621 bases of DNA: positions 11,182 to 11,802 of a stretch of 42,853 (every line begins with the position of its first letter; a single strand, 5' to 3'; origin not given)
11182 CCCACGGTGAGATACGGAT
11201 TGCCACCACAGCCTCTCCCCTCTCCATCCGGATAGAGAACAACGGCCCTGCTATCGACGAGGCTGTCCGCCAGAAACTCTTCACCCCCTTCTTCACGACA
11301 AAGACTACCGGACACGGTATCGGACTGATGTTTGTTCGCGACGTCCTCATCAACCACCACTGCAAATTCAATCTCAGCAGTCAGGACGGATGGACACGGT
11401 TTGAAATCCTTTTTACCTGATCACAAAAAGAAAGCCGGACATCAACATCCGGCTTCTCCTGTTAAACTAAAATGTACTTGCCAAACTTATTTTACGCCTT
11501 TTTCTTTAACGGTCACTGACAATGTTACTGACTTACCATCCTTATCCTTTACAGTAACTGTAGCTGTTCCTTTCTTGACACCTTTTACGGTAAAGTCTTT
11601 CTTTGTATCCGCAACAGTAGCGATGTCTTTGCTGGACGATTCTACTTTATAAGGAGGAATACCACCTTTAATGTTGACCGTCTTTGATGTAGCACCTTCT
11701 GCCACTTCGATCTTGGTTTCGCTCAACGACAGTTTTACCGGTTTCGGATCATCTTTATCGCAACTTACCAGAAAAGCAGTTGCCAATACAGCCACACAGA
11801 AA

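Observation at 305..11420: Bce-like 'transporter-as-sensor' module: one ABC ATPase, six FtsX permeases in three A/B pairs, a sigma54 activator and an intramembrane-sensing kinase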

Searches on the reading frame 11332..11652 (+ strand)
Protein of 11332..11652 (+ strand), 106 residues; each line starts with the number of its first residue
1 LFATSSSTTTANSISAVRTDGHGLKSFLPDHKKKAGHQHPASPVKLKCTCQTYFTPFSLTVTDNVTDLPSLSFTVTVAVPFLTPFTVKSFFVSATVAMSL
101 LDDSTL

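Call 7: search_protein_families(library=pfam, proteins=[window:11332-11652:+], max_evalue=0.001)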
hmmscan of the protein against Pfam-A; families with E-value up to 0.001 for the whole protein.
window:11332-11652:+ (106 aa): 0 families
